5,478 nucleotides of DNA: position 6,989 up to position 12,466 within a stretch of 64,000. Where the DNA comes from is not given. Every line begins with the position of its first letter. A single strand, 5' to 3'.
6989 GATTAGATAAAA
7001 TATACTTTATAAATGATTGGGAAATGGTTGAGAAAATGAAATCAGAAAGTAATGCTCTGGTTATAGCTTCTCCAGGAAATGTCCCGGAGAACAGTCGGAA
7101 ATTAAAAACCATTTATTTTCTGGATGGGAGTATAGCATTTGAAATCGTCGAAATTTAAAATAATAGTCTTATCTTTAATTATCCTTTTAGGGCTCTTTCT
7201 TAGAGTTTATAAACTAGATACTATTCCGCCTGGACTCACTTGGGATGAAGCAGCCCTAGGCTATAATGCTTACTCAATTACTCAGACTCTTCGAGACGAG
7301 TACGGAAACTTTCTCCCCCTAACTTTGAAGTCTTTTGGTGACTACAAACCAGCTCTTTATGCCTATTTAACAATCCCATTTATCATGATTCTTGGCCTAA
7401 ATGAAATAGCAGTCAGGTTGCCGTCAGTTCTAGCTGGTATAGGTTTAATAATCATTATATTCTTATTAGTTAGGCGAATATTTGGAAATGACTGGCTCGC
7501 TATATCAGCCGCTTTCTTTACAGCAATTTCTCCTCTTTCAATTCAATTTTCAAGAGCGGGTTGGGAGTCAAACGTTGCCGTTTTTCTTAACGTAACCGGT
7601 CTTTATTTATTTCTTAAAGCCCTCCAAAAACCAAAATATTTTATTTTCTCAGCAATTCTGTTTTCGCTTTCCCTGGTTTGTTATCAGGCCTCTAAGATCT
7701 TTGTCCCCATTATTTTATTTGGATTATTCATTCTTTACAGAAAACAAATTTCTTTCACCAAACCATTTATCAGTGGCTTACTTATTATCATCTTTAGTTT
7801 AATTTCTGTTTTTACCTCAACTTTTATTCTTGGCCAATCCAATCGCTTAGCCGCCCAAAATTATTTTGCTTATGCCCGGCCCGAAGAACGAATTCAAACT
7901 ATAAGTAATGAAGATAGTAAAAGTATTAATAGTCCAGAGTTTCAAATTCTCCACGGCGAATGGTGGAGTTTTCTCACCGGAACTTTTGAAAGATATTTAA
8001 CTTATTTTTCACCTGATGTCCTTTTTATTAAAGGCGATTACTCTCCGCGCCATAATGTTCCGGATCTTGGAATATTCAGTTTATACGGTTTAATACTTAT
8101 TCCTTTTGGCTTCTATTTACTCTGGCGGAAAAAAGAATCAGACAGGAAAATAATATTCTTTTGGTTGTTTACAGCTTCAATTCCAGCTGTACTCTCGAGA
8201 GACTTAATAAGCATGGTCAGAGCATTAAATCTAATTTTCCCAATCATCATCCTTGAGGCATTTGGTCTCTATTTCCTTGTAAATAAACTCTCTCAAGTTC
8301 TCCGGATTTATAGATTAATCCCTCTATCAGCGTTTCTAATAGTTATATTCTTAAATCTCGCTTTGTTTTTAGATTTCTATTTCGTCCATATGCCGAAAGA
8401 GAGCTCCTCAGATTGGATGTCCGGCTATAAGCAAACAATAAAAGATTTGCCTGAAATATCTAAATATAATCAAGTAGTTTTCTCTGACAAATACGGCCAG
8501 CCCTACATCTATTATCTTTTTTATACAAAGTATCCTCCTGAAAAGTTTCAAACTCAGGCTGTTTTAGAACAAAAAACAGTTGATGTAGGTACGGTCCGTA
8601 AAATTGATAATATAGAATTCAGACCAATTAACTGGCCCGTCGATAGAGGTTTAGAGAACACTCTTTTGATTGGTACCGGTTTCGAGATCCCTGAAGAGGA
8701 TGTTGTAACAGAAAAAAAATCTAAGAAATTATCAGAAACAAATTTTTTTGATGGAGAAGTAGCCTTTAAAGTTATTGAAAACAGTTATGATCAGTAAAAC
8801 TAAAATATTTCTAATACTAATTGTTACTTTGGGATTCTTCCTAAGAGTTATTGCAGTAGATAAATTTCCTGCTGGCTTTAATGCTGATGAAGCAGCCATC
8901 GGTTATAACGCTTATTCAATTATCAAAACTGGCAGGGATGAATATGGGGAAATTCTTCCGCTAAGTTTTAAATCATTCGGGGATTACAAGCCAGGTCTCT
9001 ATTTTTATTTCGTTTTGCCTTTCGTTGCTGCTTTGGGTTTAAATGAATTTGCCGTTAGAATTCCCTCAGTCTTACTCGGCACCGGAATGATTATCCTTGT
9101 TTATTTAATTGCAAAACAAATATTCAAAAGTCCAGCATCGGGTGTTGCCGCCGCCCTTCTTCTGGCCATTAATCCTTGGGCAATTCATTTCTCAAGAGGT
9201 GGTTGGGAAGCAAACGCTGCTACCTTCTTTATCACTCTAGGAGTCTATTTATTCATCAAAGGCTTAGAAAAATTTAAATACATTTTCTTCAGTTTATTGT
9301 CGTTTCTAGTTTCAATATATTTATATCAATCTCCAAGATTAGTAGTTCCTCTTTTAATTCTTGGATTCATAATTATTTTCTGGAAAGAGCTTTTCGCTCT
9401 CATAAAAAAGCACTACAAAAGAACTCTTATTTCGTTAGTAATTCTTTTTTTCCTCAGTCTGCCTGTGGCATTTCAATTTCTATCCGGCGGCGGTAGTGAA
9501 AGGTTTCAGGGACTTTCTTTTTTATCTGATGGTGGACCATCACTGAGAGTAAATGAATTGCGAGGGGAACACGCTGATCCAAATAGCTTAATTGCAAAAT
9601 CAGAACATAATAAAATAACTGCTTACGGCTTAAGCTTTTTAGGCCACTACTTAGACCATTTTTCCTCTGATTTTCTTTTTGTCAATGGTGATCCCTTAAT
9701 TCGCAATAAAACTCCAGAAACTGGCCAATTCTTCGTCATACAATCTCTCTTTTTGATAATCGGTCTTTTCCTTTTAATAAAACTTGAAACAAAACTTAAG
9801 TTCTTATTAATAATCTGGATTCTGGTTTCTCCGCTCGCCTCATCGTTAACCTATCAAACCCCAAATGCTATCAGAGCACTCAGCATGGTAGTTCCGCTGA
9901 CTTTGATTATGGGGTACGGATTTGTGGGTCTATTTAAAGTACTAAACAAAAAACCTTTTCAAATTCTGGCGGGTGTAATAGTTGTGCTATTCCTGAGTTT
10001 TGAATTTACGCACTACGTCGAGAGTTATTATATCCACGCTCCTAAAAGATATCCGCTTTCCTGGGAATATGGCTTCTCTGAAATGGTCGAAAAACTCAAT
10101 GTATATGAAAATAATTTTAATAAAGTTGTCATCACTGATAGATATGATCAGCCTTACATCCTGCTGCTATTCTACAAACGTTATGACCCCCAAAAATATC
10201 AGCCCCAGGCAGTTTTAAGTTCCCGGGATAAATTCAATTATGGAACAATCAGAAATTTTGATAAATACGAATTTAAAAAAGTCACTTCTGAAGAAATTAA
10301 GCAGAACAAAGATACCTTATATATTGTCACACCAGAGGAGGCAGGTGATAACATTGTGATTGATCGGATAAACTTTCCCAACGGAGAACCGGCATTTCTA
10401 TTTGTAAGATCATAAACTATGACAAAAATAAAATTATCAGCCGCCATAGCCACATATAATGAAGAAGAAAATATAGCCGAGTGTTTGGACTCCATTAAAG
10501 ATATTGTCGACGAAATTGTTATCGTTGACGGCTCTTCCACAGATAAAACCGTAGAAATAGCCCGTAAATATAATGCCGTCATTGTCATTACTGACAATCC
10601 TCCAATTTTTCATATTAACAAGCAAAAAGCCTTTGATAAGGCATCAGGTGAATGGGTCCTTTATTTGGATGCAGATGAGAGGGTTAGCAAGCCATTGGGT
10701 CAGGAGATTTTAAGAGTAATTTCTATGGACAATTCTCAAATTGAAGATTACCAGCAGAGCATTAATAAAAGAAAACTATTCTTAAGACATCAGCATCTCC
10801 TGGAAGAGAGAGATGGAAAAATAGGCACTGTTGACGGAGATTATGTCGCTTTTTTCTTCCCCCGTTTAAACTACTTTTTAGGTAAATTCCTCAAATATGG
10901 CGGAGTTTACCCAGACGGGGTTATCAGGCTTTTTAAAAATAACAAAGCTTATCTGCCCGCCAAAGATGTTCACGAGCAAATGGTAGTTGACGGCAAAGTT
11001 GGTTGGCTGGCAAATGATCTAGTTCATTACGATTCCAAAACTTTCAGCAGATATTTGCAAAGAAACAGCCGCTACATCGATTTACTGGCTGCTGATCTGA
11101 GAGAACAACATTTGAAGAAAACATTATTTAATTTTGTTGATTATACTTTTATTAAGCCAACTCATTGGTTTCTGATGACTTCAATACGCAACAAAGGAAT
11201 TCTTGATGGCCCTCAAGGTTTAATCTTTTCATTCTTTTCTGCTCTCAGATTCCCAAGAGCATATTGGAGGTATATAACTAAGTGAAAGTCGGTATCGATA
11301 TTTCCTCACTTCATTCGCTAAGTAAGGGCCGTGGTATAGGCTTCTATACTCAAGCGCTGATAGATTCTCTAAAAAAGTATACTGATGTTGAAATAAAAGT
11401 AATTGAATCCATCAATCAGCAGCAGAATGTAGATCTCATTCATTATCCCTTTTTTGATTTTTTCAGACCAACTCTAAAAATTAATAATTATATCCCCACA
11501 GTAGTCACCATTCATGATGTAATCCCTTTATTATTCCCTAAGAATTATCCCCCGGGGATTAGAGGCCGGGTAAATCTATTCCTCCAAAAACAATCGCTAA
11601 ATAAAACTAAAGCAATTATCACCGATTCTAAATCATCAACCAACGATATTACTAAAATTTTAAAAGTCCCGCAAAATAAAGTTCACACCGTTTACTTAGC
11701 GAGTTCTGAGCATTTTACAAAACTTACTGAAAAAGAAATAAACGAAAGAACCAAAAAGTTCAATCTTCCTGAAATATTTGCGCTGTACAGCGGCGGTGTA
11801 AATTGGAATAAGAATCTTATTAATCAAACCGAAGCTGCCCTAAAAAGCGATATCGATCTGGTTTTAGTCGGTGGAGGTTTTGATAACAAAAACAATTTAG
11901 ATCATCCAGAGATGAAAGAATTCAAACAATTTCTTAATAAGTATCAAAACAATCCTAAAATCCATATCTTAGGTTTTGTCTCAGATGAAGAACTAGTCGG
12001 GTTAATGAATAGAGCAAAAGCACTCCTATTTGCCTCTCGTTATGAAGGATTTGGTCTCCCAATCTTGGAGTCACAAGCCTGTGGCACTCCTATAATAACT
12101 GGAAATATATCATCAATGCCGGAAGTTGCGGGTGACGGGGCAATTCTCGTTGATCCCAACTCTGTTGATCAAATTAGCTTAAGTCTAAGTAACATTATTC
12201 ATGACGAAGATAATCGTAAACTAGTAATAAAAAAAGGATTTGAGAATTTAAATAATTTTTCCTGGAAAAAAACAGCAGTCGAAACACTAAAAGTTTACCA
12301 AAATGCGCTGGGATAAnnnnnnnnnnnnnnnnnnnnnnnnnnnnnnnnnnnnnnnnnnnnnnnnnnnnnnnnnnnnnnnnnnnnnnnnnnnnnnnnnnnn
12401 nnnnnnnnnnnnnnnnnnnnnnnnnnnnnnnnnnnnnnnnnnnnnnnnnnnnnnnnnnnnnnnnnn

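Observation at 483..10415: Six head-to-tail PMT/ArnT-like GT-C glycosyltransferase paralogs with overlapping junctions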

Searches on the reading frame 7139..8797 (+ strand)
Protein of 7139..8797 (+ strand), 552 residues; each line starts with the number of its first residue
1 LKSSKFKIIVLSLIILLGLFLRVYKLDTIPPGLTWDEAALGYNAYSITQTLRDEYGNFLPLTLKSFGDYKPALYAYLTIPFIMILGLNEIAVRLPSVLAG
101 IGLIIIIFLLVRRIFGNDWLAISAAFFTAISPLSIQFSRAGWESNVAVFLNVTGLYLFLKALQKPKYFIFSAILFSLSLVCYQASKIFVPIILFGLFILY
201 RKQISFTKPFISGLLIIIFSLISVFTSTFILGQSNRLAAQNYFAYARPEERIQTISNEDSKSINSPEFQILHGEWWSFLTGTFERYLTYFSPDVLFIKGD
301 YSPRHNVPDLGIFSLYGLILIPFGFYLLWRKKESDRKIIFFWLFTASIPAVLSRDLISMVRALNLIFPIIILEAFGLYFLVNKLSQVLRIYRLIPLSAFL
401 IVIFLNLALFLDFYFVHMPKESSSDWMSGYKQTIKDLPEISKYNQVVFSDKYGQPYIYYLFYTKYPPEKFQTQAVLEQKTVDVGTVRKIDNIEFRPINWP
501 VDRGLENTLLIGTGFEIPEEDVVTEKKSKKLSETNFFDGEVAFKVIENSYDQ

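Call 5: search_protein_families(library=pfam, proteins=[window:7139-8797:+], max_evalue=0.01)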
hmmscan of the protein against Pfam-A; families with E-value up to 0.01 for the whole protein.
window:7139-8797:+ (552 aa): 2 families
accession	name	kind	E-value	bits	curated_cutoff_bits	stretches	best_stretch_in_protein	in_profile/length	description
PF13231.12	PMT_2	-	9.5e-14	52.4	26.1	1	70-223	2-155/160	Dolichyl-phosphate-mannose-protein mannosyltransferase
PF02366.24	PMT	-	1.8e-08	34.7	22.7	1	13-198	2-196/245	Dolichyl-phosphate-mannose-protein mannosyltransferase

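Call 6: search_protein_families(library=ncbifam, proteins=[window:7139-8797:+], max_evalue=0.01)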
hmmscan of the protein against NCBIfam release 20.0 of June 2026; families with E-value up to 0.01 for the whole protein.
window:7139-8797:+ (552 aa): 2 families
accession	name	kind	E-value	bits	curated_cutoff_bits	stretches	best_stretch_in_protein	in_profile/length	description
TIGR03663.1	TIGR03663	subfamily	8.7e-09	34.9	126.25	1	10-203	3-183/435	flippase activity-associated protein Agl23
NF047440.1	LA3751_2_3_fam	subfamily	0.00011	21.2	200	1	71-225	82-233/460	LA_3751/LA_3752 family putative glycosyltransferase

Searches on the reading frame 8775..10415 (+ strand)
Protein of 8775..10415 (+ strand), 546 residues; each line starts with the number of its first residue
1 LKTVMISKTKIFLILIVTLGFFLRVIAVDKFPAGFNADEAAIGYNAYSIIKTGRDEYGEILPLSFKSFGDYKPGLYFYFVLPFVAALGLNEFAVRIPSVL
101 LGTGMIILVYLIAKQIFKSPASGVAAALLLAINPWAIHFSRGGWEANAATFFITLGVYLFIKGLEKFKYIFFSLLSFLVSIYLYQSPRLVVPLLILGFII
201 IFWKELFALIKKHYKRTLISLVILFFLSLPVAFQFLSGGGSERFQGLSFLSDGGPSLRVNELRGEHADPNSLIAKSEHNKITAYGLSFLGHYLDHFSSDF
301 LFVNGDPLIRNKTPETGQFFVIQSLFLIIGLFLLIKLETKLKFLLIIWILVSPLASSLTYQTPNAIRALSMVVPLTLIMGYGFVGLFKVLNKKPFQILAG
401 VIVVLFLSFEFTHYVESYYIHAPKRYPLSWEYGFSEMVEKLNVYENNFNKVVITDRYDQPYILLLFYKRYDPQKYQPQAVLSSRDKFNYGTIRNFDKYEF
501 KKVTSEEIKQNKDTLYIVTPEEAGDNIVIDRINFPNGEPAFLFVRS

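Call 5: search_protein_families(library=pfam, proteins=[window:8775-10415:+], max_evalue=0.01)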
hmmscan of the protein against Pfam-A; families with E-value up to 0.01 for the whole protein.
window:8775-10415:+ (546 aa): 2 families
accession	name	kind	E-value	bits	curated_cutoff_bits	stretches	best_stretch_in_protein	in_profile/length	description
PF13231.12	PMT_2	-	2.8e-09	37.8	26.1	1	77-224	6-154/160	Dolichyl-phosphate-mannose-protein mannosyltransferase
PF02366.24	PMT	-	1.7e-05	25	22.7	1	20-223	7-224/245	Dolichyl-phosphate-mannose-protein mannosyltransferase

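Call 6: search_protein_families(library=ncbifam, proteins=[window:8775-10415:+], max_evalue=0.01)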
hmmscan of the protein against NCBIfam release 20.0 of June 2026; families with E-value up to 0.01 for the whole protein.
window:8775-10415:+ (546 aa): 1 family
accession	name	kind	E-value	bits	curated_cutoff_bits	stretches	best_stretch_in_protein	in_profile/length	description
TIGR03663.1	TIGR03663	subfamily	1.2e-09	37.7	126.25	1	12-217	3-197/435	flippase activity-associated protein Agl23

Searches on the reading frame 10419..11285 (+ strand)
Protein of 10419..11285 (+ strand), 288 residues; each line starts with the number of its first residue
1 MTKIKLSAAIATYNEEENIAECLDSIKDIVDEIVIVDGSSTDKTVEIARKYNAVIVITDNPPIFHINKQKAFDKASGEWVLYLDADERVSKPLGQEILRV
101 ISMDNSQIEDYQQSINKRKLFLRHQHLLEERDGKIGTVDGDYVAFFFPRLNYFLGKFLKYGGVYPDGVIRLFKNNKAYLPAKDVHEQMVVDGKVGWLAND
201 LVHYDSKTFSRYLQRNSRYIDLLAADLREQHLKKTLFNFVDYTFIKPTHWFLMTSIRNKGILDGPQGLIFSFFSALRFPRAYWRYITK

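Call 9: search_protein_families(library=pfam, proteins=[window:10419-11285:+], max_evalue=0.001)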
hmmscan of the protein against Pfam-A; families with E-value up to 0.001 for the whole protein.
window:10419-11285:+ (288 aa): 2 families
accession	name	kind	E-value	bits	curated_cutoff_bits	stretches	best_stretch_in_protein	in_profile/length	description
PF00535.33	Glycos_transf_2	-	1.7e-21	77.3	23.3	1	7-146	1-132/168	Glycosyl transferase family 2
PF13704.12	Glyco_tranf_2_4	-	1e-06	29.5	27.5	1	14-89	2-84/98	Glycosyl transferase family 2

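Call 25: search_protein_families(library=ncbifam, proteins=[window:10419-11285:+], max_evalue=0.001)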
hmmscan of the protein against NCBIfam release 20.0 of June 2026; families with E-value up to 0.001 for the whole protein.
window:10419-11285:+ (288 aa): 12 families
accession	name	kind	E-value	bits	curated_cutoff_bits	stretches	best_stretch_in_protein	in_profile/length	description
TIGR04283.1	glyco_like_mftF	equivalog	7.1e-15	55.2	182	1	6-141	1-138/221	TIGR04283 family arsenosugar biosynthesis glycosyltransferase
TIGR04195.1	S_glycosyl_SunS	equivalog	1.2e-14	54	350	1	7-100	60-154/421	SunS family peptide S-glycosyltransferase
NF007482.0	PRK10073.1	equivalog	4.6e-10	39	423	1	3-108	5-117/334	glycosyltransferase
NF041391.1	DPhHxTase_Halo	equivalog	1.4e-08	34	375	1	11-88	2-80/213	dolichyl-phosphate hexose transferase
TIGR04182.1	glyco_TIGR04182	equivalog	1.1e-07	31.5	325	1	9-88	5-84/293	S-layer glycoprotein N-glycosyltransferase AglJ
NF010496.0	PRK13915.1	equivalog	3.6e-07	29.6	262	1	5-86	32-126/307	glucosyl-3-phosphoglycerate synthase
NF038302.1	EPS_HpsE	equivalog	5.1e-07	29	300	1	5-87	2-97/307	hormogonium polysaccharide biosynthesis glycosyltransferase HpsE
NF047683.1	TeichurnBiosyTuaG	equivalog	2.1e-05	24.3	400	1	6-90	8-100/252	teichuronic acid biosynthesis protein TuaG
NF050050.1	ProtGlycPglI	equivalog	4.8e-05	22.9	500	1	5-90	3-97/306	GalNAc(5)-diNAcBac-PP-undecaprenol beta-1,3-glucosyltransferase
NF045692.1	OglycostaseCruG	equivalog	6.9e-05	21.9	600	1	6-104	43-155/386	2'-O-glycosyltransferase CruG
NF058614.1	PPMAGASynPpgS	equivalog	0.00033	20.1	370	1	10-56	6-52/226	polyprenyl-phospho-N-acetylgalactosaminyl synthase PpgS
NF041875.1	EPS_EpsD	equivalog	0.00057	19.4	370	1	6-96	1-99/325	exopolysaccharide biosynthesis glycosyltransferase EpsD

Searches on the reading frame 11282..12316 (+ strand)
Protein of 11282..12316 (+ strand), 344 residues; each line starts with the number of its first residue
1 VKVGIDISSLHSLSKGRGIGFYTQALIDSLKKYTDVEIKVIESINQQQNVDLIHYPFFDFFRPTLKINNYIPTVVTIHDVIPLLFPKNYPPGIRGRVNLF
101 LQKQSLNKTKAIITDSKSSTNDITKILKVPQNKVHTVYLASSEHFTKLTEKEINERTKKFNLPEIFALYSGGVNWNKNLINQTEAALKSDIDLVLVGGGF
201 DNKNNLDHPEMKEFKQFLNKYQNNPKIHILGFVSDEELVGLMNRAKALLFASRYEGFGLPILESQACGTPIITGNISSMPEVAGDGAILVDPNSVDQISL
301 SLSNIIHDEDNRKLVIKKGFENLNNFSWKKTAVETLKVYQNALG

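Call 9: search_protein_families(library=pfam, proteins=[window:11282-12316:+], max_evalue=0.001)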
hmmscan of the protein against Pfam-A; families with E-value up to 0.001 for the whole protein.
window:11282-12316:+ (344 aa): 5 families
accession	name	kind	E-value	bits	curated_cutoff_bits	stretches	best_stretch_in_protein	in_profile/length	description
PF00534.26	Glycos_transf_1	-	2.4e-29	102.5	26.4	1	152-319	3-169/172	Glycosyl transferases group 1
PF13692.12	Glyco_trans_1_4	-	2.1e-18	67.4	27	1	179-308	20-142/142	Glycosyl transferases group 1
PF13439.12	Glyco_transf_4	-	1.5e-08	35.3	28.5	1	44-138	67-163/170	Glycosyltransferase Family 4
PF20706.3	GT4-conflict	-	7.8e-06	25.6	26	1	210-276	244-313/385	Family 4 Glycosyltransferase in conflict systems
PF13524.12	Glyco_trans_1_2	-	3.3e-05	24.3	25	1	190-332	14-139/144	Glycosyl transferase-like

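Call 25: search_protein_families(library=ncbifam, proteins=[window:11282-12316:+], max_evalue=0.001)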
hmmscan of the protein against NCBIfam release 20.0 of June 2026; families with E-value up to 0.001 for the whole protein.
window:11282-12316:+ (344 aa): 26 families (the best 25 are shown)
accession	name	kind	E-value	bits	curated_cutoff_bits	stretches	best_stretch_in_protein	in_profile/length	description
TIGR04047.1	MSMEG_0565_glyc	hypoth_equivalog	4.3e-25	88.6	259.85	1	102-340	132-372/373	MSMEG_0565 family glycosyltransferase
TIGR02149.1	glgA_Coryne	subfamily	1.3e-23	83.8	302.4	1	66-341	102-389/391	glycogen synthase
NF050063.1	ProtGlycPglJ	equivalog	1.9e-16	60.2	500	1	93-337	129-361/363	N-acetylgalactosamine-N,N'-diacetylbacillosaminyl-diphospho-undecaprenol 4-alpha-N-acetylgalactosaminyltransferase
TIGR03449.1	mycothiol_MshA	equivalog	3e-16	59.3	462.5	1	190-343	253-404/406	D-inositol-3-phosphate glycosyltransferase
TIGR03999.1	thiol_BshA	equivalog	2.9e-13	49.5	273.7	1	207-342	237-373/375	N-acetyl-alpha-D-glucosaminyl L-malate synthase BshA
NF038295.1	EPS_HpsP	equivalog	2e-12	46.8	550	1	179-341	225-386/388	hormogonium polysaccharide biosynthesis glycosyltransferase HpsP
NF041010.1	glycosy_Agl16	equivalog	1.5e-11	43.8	575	1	92-341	117-350/352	glycosylation protein Agl16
NF041876.1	EPS_EpsE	equivalog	2e-11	43.8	400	1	178-322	231-375/389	exopolysaccharide biosynthesis GT4 family glycosyltransferase EpsE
NF047880.1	glyco_SdgA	exception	8.4e-11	41.1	800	1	105-332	265-480/488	serine-aspartate repeat adhesin O-glycosyltransferase SdgA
NF053787.1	GlcN_PG_synth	equivalog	1.1e-09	37.6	480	1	231-342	248-359/361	N-acetylglucosaminyl phosphatidylglycerol synthase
NF047684.1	TeichurnBiosyTuaC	equivalog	3e-09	36.3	550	1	105-342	161-389/391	teichuronic acid biosynthesis protein TuaC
TIGR02470.1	sucr_synth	equivalog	1.2e-08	33.6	810.4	1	184-309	575-710/784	sucrose synthase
TIGR02472.1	sucr_P_syn_N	equivalog_domain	1.5e-08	34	576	1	141-334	227-433/439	sucrose-phosphate synthase, putative, glycosyltransferase domain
TIGR03088.1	stp2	hypoth_equivalog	8.7e-08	31.6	409.05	1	184-343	223-374/374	TIGR03088 family PEP-CTERM/XrtA system glycosyltransferase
NF046085.1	XrtY_assoc_Gly1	equivalog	1.2e-07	31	400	1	99-341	152-383/387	XrtY-associated glycosyltransferase XYAG1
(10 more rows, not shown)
